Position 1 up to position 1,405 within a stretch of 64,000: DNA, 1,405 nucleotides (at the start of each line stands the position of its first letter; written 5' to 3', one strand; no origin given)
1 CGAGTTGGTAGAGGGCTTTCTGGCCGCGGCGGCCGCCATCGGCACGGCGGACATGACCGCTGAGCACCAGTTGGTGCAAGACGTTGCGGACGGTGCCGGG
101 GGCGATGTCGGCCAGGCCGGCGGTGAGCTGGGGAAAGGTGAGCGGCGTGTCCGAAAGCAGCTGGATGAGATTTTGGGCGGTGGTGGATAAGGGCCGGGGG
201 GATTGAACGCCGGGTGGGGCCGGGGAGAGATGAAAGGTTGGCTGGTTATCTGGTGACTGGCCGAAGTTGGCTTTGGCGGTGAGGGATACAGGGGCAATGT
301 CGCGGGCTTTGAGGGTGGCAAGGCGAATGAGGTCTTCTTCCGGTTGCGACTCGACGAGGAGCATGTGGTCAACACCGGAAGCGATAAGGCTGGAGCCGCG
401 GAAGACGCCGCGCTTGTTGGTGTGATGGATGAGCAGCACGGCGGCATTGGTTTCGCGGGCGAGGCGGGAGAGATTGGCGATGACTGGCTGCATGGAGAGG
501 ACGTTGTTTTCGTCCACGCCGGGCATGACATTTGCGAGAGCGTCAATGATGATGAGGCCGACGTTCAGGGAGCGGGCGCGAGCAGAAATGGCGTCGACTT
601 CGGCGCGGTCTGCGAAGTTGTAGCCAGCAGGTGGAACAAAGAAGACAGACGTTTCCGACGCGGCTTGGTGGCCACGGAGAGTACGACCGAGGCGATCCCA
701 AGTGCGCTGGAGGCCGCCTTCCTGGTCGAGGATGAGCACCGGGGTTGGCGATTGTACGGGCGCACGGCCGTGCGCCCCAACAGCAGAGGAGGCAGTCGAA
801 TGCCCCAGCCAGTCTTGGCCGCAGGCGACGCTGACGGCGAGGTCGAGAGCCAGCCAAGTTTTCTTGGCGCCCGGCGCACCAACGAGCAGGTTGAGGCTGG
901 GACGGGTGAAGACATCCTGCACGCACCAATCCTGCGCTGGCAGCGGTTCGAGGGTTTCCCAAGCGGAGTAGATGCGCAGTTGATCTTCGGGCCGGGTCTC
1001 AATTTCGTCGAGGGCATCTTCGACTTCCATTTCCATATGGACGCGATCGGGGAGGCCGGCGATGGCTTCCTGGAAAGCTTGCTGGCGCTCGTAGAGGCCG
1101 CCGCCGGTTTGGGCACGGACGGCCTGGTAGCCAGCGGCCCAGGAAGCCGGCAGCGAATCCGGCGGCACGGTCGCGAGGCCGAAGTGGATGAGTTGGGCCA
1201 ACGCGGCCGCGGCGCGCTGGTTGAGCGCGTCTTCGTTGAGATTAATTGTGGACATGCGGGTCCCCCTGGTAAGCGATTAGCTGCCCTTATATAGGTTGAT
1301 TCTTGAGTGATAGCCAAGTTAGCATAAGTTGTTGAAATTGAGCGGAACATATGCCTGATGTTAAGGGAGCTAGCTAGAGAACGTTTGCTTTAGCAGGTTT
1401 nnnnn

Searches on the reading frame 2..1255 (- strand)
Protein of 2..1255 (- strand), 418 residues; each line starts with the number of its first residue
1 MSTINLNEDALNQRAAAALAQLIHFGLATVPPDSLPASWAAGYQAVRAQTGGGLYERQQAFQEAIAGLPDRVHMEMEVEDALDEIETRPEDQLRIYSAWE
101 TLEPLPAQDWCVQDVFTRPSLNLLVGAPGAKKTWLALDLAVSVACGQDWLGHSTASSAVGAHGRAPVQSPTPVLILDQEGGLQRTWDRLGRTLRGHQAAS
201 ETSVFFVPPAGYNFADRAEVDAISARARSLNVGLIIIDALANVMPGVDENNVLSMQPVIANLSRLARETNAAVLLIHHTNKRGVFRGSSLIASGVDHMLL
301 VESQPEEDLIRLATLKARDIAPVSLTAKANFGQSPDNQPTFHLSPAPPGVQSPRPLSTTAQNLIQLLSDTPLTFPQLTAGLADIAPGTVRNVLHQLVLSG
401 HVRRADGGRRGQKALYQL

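Call 22: search_protein_families(library=pfam, proteins=[window:2-1255:-], max_evalue=0.001)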
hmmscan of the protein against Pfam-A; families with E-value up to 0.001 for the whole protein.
window:2-1255:- (418 aa): 2 families
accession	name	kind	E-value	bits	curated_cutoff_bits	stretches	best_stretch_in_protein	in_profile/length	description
PF13481.12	AAA_25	-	8.1e-31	107.6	27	1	102-283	16-194/195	AAA domain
PF17782.7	DprA_WH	-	0.00023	21.6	22.9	0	351-408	5-61/61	DprA winged helix domain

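Call 67: find_related_loci(query=window:2-1255:-, collection=metagenome_contigs, flank=8000)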
Query window:2-1255:- (418 aa) in metagenome_contigs; peptide patterns used: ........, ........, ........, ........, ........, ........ (x = any residue, [..] = any of these).
185 stretches matched a pattern; 1 encode a relative of the query (tblastn E <= 1e-3); 1 distinct loci.
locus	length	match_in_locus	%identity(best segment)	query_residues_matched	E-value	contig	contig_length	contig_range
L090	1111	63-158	50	234-265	5e-7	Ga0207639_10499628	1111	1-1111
